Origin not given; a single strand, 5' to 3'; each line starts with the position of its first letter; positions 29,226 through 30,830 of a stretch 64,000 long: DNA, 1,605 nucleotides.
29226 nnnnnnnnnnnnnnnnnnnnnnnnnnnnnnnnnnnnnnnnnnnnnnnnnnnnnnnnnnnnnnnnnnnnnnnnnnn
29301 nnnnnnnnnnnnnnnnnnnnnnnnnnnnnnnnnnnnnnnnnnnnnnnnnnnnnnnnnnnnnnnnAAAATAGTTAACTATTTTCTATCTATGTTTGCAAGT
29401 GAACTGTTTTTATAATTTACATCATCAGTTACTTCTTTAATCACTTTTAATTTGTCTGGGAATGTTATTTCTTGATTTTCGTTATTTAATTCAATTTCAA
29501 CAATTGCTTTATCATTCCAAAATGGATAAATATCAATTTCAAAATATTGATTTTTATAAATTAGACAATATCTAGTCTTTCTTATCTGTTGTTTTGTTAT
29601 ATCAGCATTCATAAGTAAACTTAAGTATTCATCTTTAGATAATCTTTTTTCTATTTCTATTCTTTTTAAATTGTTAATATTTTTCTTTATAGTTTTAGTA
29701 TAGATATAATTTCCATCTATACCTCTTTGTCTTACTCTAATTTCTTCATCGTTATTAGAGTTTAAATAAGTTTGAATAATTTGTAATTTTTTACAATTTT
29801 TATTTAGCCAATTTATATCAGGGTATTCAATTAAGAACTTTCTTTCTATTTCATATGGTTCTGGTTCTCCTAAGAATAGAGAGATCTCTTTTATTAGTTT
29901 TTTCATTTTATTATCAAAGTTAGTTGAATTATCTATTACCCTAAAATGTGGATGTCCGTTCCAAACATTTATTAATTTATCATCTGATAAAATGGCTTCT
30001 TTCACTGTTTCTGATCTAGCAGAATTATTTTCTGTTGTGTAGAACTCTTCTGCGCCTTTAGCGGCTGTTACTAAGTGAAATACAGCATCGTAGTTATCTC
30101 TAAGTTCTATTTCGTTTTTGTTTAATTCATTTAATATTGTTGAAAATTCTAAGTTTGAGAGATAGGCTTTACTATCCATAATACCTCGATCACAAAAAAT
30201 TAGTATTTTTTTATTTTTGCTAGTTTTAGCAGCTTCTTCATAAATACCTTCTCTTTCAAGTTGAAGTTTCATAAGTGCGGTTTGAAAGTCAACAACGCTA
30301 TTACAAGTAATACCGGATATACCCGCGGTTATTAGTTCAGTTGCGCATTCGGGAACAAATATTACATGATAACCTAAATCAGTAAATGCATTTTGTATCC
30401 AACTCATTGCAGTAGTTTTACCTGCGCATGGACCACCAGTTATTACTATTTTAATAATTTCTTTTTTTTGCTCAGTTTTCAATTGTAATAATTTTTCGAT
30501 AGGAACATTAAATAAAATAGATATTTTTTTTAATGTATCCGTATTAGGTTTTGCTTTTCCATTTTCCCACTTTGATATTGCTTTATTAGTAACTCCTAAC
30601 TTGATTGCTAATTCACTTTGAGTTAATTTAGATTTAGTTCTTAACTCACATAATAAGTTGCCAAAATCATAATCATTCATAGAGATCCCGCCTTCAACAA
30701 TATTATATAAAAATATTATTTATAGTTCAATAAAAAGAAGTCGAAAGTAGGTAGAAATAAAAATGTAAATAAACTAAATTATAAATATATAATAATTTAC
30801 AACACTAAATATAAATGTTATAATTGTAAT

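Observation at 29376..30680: Stand-alone HTH(XRE) - P-loop kinase (NadR/RNK-like) - CYTH fusion protein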

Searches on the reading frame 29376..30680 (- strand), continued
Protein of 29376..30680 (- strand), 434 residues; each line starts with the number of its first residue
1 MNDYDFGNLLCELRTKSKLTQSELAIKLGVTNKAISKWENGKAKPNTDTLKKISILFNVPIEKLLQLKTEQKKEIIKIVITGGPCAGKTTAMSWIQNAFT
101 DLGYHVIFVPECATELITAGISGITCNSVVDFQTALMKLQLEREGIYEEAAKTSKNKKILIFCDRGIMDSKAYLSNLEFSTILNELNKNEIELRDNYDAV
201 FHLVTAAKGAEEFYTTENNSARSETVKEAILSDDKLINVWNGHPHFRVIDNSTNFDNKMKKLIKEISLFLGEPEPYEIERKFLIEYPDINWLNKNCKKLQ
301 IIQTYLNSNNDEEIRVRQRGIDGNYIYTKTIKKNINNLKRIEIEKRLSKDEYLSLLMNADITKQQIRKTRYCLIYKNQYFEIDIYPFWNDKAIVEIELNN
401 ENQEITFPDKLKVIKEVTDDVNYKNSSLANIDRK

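Call 43: fold_search(model_id=the predicted structure, library=pdb)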
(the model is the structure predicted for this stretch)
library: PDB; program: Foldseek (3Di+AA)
matches with E <= 10: 1324; with E <= 0.001: 187
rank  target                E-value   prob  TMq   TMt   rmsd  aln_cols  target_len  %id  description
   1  2fbl_B                1.3e-09  1.00  0.25  0.63   5.1       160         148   29  The crystal structure of the hypothetical protein NE1496 (released 2005-12-20)
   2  3typ_B                2.2e-09  1.00  0.25  0.62   4.2       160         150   29  The crystal structure of the inorganic triphosphatase NE1496 (released 2012-05-09)
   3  2fbl_A                6.7e-09  1.00  0.25  0.64   4.3       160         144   29  The crystal structure of the hypothetical protein NE1496 (released 2005-12-20)
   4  3typ_A                1.2e-08  1.00  0.25  0.64   4.4       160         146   29  The crystal structure of the inorganic triphosphatase NE1496 (released 2012-05-09)
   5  7z67                  9.3e-08  1.00  0.24  0.26  22.8       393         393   12  Crystal structure of the tandem kinase & triphosphate tunnel metalloenzyme domain module of the TTM1 protein from Arabid (released 2022-03-23)
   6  2ccg_B                2.9e-06  1.00  0.36  0.73   4.3       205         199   19  Crystal structure of His-tagged S. aureus thymidylate kinase complexed with thymidine monophosphate (TMP) (released 2006-03-08)
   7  2wwf_C                5.7e-06  1.00  0.34  0.64   5.3       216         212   17  Plasmodium falciparum thymidylate kinase in complex with TMP and ADP (released 2010-04-21)
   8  2pbr_A                9.5e-06  1.00  0.32  0.64   4.5       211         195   16  Crystal structure of thymidylate kinase (aq_969) from Aquifex Aeolicus VF5 (released 2007-10-02)
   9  4eaq_A                1.2e-05  1.00  0.36  0.71   4.5       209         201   18  Crystal structure of Thymidylate Kinase from Staphylococcus aureus in complex with 3'-Azido-3'-Deoxythymidine-5'-Monop (released 2012-04-11)
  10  4dwj_C                1.2e-05  1.00  0.34  0.68   4.2       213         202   17  Crystal structure of Thymidylate Kinase from Staphylococcus aureus in complex with Thymidine Monophosphate (released 2012-03-07)
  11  2wwg_A                1.2e-05  1.00  0.33  0.63   5.3       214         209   18  Plasmodium falciparum thymidylate kinase in complex with dGMP and ADP (released 2010-04-21)
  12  5a5y_A                1.2e-05  1.00  0.21  0.40   5.8       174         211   11  Crystal structure of AtTTM3 in complex with tripolyphosphate and magnesium ion (form A) (released 2015-08-05)
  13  4s2e_A                1.4e-05  1.00  0.34  0.68   4.3       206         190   19  Phosphate ion bound Crystal structure of thymidylate kinase (aq_969) from Aquifex Aeolicus VF5 (released 2016-01-20)
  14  4mqb_A                1.5e-05  1.00  0.36  0.71   4.1       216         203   16  Crystal structure of thymidylate kinase from Staphylococcus aureus in complex with 2-(N-morpholino)ethanesulfonic acid (released 2013-10-23)
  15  4dwj_B                1.6e-05  1.00  0.34  0.68   4.2       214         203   17  Crystal structure of Thymidylate Kinase from Staphylococcus aureus in complex with Thymidine Monophosphate (released 2012-03-07)
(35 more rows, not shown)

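Call 75: search_dna_similar(query=window:29376-30680:-, collection=phages, mode=protein, max_evalue=0.00001, max_rows=15)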
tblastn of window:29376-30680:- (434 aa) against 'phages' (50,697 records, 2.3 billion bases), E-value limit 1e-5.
Records with a match: 10; places in all: 10; records where one place covers at least 80% of the query: 0.
Best place of each record, by identity: <60% 10.
By first word of the organism name: Bacteriophage 5; Listeria 3; Clostridium 2.
By host as written in the record: - 5; Listeria monocytogenes 3; Clostridium perfringens strain S63 2.
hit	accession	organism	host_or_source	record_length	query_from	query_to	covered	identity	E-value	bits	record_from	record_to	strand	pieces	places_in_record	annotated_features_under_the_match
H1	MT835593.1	Bacteriophage sp.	human fecal samples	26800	277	429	35%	43.9%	9e-17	89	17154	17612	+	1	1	record has no annotation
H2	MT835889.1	Bacteriophage sp.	human fecal samples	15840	261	428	39%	32.0%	7e-8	61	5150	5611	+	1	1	record has no annotation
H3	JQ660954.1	Clostridium phage PhiS63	Clostridium perfringens strain S63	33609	5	60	13%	50.0%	7e-6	55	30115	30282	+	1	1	gp36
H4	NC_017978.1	Clostridium phage PhiS63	Clostridium perfringens strain S63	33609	5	60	13%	50.0%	7e-6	55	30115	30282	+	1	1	transcriptional regulator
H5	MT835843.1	Bacteriophage sp.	human fecal samples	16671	7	61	13%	49.1%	8e-7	57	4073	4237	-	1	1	record has no annotation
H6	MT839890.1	Bacteriophage sp.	human fecal samples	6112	8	61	12%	50.0%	2e-6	56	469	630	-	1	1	record has no annotation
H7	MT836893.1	Bacteriophage sp.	human fecal samples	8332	8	61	12%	50.0%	8e-6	54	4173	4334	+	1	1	record has no annotation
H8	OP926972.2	Listeria phage FHC174-PLM34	Listeria monocytogenes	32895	6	59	12%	48.1%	2e-6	56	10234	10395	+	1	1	hypothetical protein | helix-turn-helix transcriptional regulator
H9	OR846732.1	Listeria phage LM 4-11-1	Listeria monocytogenes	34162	6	59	12%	48.1%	2e-6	56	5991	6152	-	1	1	record has no annotation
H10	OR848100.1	Listeria phage LM 4-14-1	Listeria monocytogenes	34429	6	59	12%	48.1%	2e-6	56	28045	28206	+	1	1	record has no annotation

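Call 76: search_dna_similar(query=window:29376-30680:-, collection=plasmids, mode=protein, max_evalue=0.00001, max_rows=25)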
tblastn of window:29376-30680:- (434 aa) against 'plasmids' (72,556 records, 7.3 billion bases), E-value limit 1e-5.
Records with a match: 3; places in all: 3; records where one place covers at least 80% of the query: 1.
Best place of each record, by identity: <60% 3.
By first word of the organism name: Miltoncostaea 1; Photobacterium 1; Subdoligranulum 1.
By predicted mobility (MOB-suite, as given by PLSDB): non-mobilizable 3.
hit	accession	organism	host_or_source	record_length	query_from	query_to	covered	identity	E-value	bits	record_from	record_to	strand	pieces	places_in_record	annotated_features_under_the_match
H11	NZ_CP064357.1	Miltoncostaea oceani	pure culture,marine sediment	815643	75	430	82%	34.6%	3e-59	216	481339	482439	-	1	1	AAA family ATPase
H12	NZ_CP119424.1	Photobacterium sp. DA100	-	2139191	101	259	37%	33.3%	3e-12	77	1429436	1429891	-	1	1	none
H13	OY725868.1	Subdoligranulum variabile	-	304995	1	61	14%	42.6%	3e-6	57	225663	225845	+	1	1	record has no annotation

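Call 80: get_annotated_region(hit=H11, flank=6000)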
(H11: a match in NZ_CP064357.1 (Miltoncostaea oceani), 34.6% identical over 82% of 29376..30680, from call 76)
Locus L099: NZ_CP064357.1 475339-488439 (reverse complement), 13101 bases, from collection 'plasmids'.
description: Miltoncostaea oceani strain SCSIO 61214 plasmid unnamed1, complete sequence
organism: Miltoncostaea oceani (NCBI taxid 2843216)
taxonomy: Bacteria; Actinomycetota; Thermoleophilia; Miltoncostaeales; Miltoncostaeaceae; Miltoncostaea; Miltoncostaea oceani
host: -; source: pure culture,marine sediment; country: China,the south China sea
typing (MOB-suite, as given by PLSDB): non-mobilizable
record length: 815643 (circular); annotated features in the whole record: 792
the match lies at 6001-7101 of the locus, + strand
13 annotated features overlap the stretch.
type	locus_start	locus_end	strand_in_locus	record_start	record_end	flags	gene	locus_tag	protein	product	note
CDS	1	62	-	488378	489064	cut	-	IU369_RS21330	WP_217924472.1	hypothetical protein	-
CDS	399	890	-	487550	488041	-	-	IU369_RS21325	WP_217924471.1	hypothetical protein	-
CDS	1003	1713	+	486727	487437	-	-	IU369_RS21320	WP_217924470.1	hypothetical protein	-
CDS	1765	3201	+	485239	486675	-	pyk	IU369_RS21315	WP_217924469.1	pyruvate kinase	GO:0006096 - glycolytic process [Evidence IEA]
CDS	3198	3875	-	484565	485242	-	-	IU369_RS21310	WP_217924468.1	hypothetical protein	-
CDS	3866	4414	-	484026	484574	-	-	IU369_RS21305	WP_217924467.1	hypothetical protein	-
CDS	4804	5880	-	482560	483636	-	-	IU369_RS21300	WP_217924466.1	peptidylprolyl isomerase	-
CDS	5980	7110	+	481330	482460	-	-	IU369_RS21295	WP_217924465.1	AAA family ATPase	-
CDS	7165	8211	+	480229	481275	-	-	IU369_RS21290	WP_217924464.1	MraY family glycosyltransferase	-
CDS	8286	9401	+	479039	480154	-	-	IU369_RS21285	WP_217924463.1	hypothetical protein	-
CDS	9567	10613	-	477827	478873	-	-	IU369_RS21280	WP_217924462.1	hypothetical protein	-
CDS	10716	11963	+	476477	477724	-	-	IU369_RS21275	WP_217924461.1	hypothetical protein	-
CDS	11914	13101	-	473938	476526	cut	-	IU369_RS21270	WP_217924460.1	diguanylate cyclase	GO:0009966 - regulation of signal transduction [Evidence IEA]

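Call 81: find_encoding_contigs(protein=P0272, flank=5000, max_places=2)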
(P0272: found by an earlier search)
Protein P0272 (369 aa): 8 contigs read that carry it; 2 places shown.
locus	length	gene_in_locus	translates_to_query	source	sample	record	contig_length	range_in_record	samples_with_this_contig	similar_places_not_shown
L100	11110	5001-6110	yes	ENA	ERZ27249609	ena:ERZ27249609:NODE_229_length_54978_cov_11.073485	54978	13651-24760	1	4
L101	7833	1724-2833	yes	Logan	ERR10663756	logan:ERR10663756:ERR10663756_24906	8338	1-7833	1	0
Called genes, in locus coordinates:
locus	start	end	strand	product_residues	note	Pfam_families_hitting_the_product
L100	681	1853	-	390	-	PF14199:DUF4317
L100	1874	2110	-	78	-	-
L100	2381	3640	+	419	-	PF01595:CNNM, PF00571:CBS, PF03471:CorC_HlyC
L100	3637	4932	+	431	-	PF01595:CNNM, PF00571:CBS (weak), PF03471:CorC_HlyC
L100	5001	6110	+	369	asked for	PF13521:AAA_28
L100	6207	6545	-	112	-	-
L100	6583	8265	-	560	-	-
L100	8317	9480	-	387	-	-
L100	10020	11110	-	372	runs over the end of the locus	-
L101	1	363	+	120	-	?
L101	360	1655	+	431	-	PF01595:CNNM, PF00571:CBS (weak), PF03471:CorC_HlyC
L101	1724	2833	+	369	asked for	PF13521:AAA_28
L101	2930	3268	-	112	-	-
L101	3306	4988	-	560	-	-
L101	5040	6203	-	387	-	-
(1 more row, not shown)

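Call 91: search_protein_families(library=ncbifam, proteins=[P0235, P0244, P0161, P0265, P0130], max_evalue=0.01)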
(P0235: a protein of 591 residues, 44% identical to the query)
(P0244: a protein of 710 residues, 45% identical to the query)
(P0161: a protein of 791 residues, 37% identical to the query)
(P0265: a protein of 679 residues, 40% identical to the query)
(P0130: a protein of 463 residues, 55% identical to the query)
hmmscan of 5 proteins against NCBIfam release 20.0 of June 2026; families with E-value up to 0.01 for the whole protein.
P0235 (591 aa): 3 families
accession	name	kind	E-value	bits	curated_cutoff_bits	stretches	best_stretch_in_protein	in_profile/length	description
NF007515.0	PRK10119.1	equivalog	6e-26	91.3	286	1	13-227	11-226/231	phosphohydrolase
TIGR00277.1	HDIG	domain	0.0026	17.6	27.6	1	31-63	8-40/84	HDIG domain-containing metalloprotein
TIGR00750.1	lao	equivalog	0.004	16.3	240.75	1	226-270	35-79/300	methylmalonyl Co-A mutase-associated GTPase MeaB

P0244 (710 aa): 4 families
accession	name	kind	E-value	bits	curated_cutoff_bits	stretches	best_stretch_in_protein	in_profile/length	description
TIGR01448.2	helicase_RecD2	equivalog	0.00044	18.5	500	1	269-357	267-362/713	SF1B family DNA helicase RecD2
NF010248.0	PRK13695.1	equivalog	0.00055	19.7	156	1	325-358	2-35/180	NTPase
NF053588.1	GTPPhKinYjbM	equivalog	0.00096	19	320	1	78-184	59-159/201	GTP diphosphokinase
TIGR01425.1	SRP54_euk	equivalog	0.0055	15.6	576.25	1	273-359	46-133/428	signal recognition particle protein SRP54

P0161 (791 aa): 8 families
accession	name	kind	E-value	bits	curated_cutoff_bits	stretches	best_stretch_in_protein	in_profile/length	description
TIGR03263.1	guanyl_kin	equivalog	1.3e-60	204.1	160.45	1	11-187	3-179/180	guanylate kinase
NF011324.0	PRK14737.1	equivalog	2.3e-45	154.7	318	1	11-186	7-182/187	guanylate kinase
NF011325.0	PRK14738.1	equivalog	2.2e-42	144.7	263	1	11-191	15-197/206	guanylate kinase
TIGR02322.1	phosphon_PhnN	equivalog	5.5e-13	49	156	1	11-182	3-172/179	phosphonate metabolism protein/1,5-bisphosphokinase (PRPP-forming) PhnN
TIGR00041.1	DTMP_kinase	equivalog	2.2e-05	24.3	83.25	1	200-332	8-144/196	dTMP kinase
NF009067.0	PRK12402.1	equivalog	0.00066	18.7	317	0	189-241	29-81/340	replication factor C small subunit 2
NF007485.0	PRK10078.1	equivalog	0.00068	19.4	153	1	14-187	7-175/186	ribose 1,5-bisphosphokinase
NF010248.0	PRK13695.1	equivalog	0.0063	16.3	156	0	12-33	6-27/180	NTPase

P0265 (679 aa): 4 families
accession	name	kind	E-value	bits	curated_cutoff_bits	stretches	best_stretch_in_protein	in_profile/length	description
NF010248.0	PRK13695.1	equivalog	0.00025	20.8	156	1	2-33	4-35/180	NTPase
TIGR00176.1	mobB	equivalog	0.00039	20.5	76.2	1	5-36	3-34/155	molybdopterin-guanine dinucleotide biosynthesis protein B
TIGR00750.1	lao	equivalog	0.00095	18.4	240.75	1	3-35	36-68/300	methylmalonyl Co-A mutase-associated GTPase MeaB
NF011056.0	PRK14489.1-1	equivalog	0.0011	18.2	379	1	6-39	208-241/363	bifunctional molybdenum cofactor guanylyltransferase MobA/molybdopterin-guanine dinucleotide biosynthesis adaptor protein MobB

P0130 (463 aa): 0 families

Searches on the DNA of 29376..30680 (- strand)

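Call 48: search_rna_families(sources=[L012, L016, L017, L024, L028, L029, L030, L036, L058, L070, L074, L076, L084], threshold=gathering)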
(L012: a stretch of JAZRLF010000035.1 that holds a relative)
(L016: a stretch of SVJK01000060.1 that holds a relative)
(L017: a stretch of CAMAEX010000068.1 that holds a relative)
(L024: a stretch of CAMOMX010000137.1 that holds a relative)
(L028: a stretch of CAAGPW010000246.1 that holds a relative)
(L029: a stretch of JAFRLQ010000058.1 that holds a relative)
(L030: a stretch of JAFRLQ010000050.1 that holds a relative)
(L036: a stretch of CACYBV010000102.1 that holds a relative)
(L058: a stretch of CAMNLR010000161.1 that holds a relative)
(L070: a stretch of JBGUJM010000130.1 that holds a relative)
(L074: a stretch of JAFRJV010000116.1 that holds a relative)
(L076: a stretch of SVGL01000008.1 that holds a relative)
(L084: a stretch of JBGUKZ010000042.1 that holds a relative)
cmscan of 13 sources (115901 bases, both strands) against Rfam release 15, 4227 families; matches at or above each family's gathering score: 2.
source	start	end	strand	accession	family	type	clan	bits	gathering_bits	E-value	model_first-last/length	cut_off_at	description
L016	7022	7226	+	RF00010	RNaseP_bact_a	Gene; ribozyme;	CL00002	156.4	100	3.2e-48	1-208/367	3'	Bacterial RNase P class A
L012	5808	5976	-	RF01699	Clostridiales-1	Gene; sRNA;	-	121.2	48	7.4e-27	1-166/166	no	Clostridiales-1 RNA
